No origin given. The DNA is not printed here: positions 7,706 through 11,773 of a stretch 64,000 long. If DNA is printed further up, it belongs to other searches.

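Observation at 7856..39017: Candidate protein O-glycosylation system: S-layer-like acceptor, Wzy_C-TPR transferases and a 22-kb glycan factory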

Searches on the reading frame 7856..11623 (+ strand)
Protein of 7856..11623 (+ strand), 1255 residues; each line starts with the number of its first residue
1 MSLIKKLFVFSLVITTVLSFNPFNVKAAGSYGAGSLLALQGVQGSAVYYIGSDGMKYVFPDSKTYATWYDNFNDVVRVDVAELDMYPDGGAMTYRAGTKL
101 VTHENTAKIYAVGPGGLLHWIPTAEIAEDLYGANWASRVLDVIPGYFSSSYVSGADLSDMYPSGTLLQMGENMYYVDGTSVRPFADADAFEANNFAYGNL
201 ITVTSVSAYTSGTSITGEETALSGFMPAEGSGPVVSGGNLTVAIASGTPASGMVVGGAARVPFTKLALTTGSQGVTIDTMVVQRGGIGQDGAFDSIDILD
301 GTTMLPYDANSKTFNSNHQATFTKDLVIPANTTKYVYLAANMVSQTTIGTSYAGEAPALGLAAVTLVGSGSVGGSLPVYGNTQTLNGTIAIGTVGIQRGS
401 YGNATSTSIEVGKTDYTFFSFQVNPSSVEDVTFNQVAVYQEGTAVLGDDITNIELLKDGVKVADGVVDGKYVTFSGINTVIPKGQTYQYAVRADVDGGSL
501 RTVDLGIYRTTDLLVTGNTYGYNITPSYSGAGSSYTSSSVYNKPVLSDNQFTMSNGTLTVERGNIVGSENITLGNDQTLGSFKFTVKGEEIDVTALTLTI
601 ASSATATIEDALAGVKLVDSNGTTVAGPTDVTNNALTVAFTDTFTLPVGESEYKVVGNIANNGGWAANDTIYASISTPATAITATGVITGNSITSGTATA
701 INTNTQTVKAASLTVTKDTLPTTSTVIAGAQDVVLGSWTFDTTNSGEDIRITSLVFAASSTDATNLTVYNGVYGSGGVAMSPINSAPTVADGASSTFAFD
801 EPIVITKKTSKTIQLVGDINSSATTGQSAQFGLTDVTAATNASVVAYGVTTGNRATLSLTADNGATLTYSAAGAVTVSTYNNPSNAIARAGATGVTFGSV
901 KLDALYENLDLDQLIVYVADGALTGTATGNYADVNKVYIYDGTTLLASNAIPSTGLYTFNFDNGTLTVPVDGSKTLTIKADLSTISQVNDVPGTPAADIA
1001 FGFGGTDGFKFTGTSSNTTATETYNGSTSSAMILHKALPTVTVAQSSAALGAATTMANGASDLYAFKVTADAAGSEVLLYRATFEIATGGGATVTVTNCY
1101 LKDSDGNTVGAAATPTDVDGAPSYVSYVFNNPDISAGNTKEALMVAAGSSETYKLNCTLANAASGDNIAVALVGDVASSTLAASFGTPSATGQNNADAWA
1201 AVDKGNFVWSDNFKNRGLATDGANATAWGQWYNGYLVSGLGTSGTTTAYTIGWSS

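Call 3: search_protein_families(library=pfam, proteins=[window:7856-11623:+], max_evalue=0.01)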
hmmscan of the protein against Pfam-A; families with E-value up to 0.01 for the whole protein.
window:7856-11623:+ (1255 aa): 0 families

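Call 11: search_protein_families(library=ncbifam, proteins=[window:7856-11623:+], max_evalue=0.01)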
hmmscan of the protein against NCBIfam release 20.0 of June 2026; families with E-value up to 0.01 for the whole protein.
window:7856-11623:+ (1255 aa): 0 families

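Call 27: find_homologous_proteins(query=window:7856-11623:+, max_evalue=0.00001)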
Query window:7856-11623:+ (1255 aa): 177 proteins with E <= 0.00001 among 8000 candidates; the best 120 are listed.
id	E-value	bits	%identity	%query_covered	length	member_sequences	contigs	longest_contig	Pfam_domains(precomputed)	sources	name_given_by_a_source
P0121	0.0e+0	2671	100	100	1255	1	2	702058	-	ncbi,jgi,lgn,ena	ncbi:MAG: hypothetical protein WCS88_00390 [Patescibacteria group bacterium]|jgi:hypothetical protei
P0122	0.0e+0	1976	75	100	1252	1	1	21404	-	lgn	-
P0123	0.0e+0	1870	71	100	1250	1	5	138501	-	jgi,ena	jgi:hypothetical protein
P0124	0.0e+0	1866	70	100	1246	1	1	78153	-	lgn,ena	-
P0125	0.0e+0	1834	69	100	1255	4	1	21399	-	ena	-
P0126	0.0e+0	1809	68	100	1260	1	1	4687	-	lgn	-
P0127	0.0e+0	1783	68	100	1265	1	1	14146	-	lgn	-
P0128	0.0e+0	1719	66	100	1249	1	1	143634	-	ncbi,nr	ncbi:MAG: hypothetical protein C3F02_03525 [Parcubacteria group bacterium]|nr:MAG: hypothetical prot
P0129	0.0e+0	1667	64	100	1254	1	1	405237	-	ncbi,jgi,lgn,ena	ncbi:MAG: hypothetical protein WC465_01395 [Patescibacteria group bacterium]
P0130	0.0e+0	1666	65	100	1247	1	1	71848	-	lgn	-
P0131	0.0e+0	1592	62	100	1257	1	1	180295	-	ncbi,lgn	-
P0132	0.0e+0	1574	61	100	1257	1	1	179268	-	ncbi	-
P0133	0.0e+0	1543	62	100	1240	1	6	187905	-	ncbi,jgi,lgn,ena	-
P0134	0.0e+0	1489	59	100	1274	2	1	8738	-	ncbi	-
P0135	0.0e+0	1474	58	100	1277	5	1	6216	-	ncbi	-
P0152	3.3e-236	805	41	100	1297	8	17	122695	-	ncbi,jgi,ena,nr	ncbi:MAG: hypothetical protein A3C85_03785 [Candidatus Doudnabacteria bacterium RIFCSPHIGHO2_02_FULL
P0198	4.6e-124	434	32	96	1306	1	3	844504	-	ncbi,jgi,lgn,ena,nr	ncbi:hypothetical protein HOB10_03160 [Candidatus Parcubacteria bacterium]|jgi:hypothetical protein|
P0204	5.5e-115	404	31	99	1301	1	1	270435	-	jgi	-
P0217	5.2e-99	351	44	42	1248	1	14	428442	-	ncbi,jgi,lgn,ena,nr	ncbi:hypothetical protein HN670_00020 [bacterium]|jgi:hypothetical protein|nr:hypothetical protein [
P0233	4.2e-83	298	31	92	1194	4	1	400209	-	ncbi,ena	-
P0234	1.1e-82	297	62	18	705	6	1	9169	PF11617.14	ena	-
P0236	6.7e-82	294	32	80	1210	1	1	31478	PF01471.24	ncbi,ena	-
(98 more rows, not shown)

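Call 71: find_encoding_contigs(protein=P0198, flank=8000, max_places=1)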
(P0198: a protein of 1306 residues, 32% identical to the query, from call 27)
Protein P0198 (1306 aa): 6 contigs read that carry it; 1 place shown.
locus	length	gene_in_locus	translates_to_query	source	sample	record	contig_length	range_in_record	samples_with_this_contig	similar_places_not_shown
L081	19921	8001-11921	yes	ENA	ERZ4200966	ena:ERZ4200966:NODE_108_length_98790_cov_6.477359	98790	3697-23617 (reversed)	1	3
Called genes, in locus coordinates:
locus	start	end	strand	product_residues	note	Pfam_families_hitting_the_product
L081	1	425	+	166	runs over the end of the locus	PF02643:DUF192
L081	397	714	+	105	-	-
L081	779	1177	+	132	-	-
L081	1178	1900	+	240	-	-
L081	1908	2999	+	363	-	PF13180:PDZ_2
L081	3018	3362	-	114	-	PF12728:HTH_17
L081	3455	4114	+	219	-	-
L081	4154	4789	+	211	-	-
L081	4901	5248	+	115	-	-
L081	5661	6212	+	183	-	PF07638:Sigma70_ECF (weak), PF04542:Sigma70_r2, PF08281:Sigma70_r4_2, PF04545:Sigma70_r4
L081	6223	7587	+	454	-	PF18915:DUF5667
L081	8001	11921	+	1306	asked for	-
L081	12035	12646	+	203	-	PF13429:TPR_15 (weak), PF13428:TPR_14 (faint), PF14559:TPR_19 (faint), PF00515:TPR_1 (faint), PF13181:TPR_8 (faint), PF07719:TPR_2 (weak), PF13424:TPR_12 (weak)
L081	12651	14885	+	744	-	PF04932:Wzy_C, PF13181:TPR_8 (faint), PF14559:TPR_19 (faint)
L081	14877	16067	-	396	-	PF13477:Glyco_trans_4_2, PF13439:Glyco_transf_4, PF13579:Glyco_trans_4_4, PF00534:Glycos_transf_1, PF13692:Glyco_trans_1_4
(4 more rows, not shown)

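Call 72: find_encoding_contigs(protein=P0236, flank=8000, max_places=1)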
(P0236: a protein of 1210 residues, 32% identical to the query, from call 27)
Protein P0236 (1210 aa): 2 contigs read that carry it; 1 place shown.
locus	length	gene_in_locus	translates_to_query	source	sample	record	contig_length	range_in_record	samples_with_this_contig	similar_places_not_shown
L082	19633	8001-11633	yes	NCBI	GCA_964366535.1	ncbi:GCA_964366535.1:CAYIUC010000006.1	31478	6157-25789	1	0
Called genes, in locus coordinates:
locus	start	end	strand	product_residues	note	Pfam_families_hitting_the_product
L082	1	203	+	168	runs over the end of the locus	PF01026:TatD_DNase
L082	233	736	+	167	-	PF01250:Ribosomal_S6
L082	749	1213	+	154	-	PF00436:SSB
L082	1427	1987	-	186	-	PF08207:EFP_N, PF01132:EFP (weak), PF09285:Elong-fact-P_C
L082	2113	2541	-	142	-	PF01371:Trp_repressor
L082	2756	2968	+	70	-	-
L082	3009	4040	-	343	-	PF00154:RecA_N, PF06745:ATPase (weak), PF08423:Rad51, PF13191:AAA_16 (faint), PF27531:MT3502_N (weak), PF01637:ATPase_2 (weak), PF02283:CobU (weak), PF21096:RecA_C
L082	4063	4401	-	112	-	-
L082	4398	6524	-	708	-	PF13491:FtsK_4TM (weak), PF17854:FtsK_alpha, PF01580:FtsK_SpoIIIE, PF09397:FtsK_gamma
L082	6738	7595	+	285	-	-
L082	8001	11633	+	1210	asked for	PF01471:PG_binding_1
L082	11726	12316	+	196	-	PF13489:Methyltransf_23, PF13847:Methyltransf_31 (faint), PF08241:Methyltransf_11, PF08242:Methyltransf_12 (faint), PF13649:Methyltransf_25 (weak)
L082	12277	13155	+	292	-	PF13432:TPR_16 (faint), PF00515:TPR_1 (faint), PF07719:TPR_2 (faint), PF13176:TPR_7 (faint), PF13181:TPR_8 (faint), PF13424:TPR_12 (faint)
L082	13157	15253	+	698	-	PF04932:Wzy_C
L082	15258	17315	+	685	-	PF04932:Wzy_C, PF14559:TPR_19 (faint), PF00515:TPR_1 (faint), PF07719:TPR_2 (faint), PF13371:TPR_9 (faint)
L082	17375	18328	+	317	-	-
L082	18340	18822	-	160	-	-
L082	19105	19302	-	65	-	-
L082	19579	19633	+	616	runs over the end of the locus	PF16403:Bact_surface_Ig-like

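Call 73: find_encoding_contigs(protein=P0152, flank=8000, max_places=1)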
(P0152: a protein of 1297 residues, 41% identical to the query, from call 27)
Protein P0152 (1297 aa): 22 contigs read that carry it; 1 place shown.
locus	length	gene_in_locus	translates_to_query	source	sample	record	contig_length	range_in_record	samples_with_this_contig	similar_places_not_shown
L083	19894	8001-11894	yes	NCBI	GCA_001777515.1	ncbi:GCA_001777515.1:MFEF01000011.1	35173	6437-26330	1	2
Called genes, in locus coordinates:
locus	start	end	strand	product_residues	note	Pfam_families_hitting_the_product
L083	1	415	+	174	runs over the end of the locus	-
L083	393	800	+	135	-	-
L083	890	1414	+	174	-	-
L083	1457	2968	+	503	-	PF00989:PAS, PF08448:PAS_4 (weak), PF13426:PAS_9, PF00512:HisKA, PF02518:HATPase_c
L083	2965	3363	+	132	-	PF00072:Response_reg, PF20274:cREC_REC (weak)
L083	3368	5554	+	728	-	PF00932:LTD, PF01336:tRNA_anti-codon (faint)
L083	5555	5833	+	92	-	PF00216:Bac_DNA_binding, PF18291:HU-HIG, PF14908:HU-CCDC81_euk_1 (weak)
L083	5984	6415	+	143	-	PF18895:T4SS_pilin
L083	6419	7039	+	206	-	PF01944:SpoIIM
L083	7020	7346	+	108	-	PF01035:DNA_binding_1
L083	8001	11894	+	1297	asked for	-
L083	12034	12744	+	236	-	PF13181:TPR_8 (faint), PF13428:TPR_14 (faint), PF14559:TPR_19 (faint)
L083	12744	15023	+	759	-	PF04932:Wzy_C, PF13428:TPR_14 (faint), PF13431:TPR_17 (faint), PF14559:TPR_19 (faint), PF13414:TPR_11 (faint)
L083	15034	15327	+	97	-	-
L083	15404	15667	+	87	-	-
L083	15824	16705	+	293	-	-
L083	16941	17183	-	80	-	-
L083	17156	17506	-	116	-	PF22296:bAvd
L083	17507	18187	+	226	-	-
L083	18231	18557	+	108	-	-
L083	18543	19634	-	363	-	PF13439:Glyco_transf_4, PF13477:Glyco_trans_4_2, PF13579:Glyco_trans_4_4, PF13524:Glyco_trans_1_2 (weak), PF00534:Glycos_transf_1, PF13692:Glyco_trans_1_4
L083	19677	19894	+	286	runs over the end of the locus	PF03721:UDPG_MGDP_dh_N, PF00984:UDPG_MGDP_dh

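Call 74: find_encoding_contigs(protein=P0233, flank=6000, max_places=1)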
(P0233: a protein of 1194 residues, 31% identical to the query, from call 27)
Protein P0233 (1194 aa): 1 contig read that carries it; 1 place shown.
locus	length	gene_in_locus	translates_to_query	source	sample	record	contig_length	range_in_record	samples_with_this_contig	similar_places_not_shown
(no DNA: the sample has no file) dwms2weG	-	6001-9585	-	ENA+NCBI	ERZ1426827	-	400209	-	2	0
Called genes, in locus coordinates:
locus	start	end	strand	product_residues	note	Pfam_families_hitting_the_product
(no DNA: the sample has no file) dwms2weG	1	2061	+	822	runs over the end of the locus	PF01071:GARS_A (weak), PF02786:CPSase_L_D2 (faint), PF08443:RimK (faint), PF07478:Dala_Dala_lig_C (weak), PF13535:ATP-grasp_4, PF18603:LAL_C2, PF02655:ATP-grasp_3 (weak), PF07478:Dala_Dala_lig_C, +1 more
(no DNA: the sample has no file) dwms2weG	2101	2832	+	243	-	PF00856:SET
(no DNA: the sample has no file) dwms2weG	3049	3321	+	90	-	PF00216:Bac_DNA_binding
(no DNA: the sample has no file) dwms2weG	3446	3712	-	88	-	-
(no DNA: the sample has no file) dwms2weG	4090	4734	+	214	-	PF04542:Sigma70_r2, PF08281:Sigma70_r4_2, PF04545:Sigma70_r4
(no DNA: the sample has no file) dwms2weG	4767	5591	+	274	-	-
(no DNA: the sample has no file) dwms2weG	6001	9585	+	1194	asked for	-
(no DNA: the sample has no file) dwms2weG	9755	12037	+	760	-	PF04932:Wzy_C, PF07719:TPR_2 (faint), PF13428:TPR_14 (faint), PF14559:TPR_19 (faint), PF13181:TPR_8 (faint), PF13431:TPR_17 (faint)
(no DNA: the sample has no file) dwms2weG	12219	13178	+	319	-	-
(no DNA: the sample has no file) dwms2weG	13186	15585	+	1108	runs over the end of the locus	PF00932:LTD (weak), PF13385:Laminin_G_3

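Call 75: find_encoding_contigs(protein=P0217, flank=6000, max_places=1)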
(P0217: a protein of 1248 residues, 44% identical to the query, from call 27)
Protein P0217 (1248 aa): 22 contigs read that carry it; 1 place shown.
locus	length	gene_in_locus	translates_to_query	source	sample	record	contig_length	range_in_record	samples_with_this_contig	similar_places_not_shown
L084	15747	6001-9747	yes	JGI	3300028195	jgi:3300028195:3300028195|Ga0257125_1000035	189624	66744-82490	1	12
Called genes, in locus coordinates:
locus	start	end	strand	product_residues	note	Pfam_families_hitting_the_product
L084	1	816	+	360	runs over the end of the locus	PF00953:Glycos_transf_4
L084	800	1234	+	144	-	PF02643:DUF192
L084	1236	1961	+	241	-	-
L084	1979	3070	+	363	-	PF13180:PDZ_2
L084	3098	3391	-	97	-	PF12728:HTH_17 (weak)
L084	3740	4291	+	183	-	PF04542:Sigma70_r2, PF08281:Sigma70_r4_2, PF04545:Sigma70_r4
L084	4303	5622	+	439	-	PF18915:DUF5667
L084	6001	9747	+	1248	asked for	-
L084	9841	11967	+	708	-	PF04932:Wzy_C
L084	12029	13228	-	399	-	PF13439:Glyco_transf_4, PF13477:Glyco_trans_4_2, PF13579:Glyco_trans_4_4 (weak), PF00534:Glycos_transf_1, PF13692:Glyco_trans_1_4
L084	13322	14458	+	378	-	PF13439:Glyco_transf_4, PF13579:Glyco_trans_4_4, PF00534:Glycos_transf_1, PF13692:Glyco_trans_1_4, PF20706:GT4-conflict (weak), PF13524:Glyco_trans_1_2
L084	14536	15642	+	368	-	PF13439:Glyco_transf_4, PF13579:Glyco_trans_4_4 (faint), PF00534:Glycos_transf_1, PF13692:Glyco_trans_1_4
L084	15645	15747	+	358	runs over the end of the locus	PF13439:Glyco_transf_4, PF20706:GT4-conflict, PF00534:Glycos_transf_1, PF13692:Glyco_trans_1_4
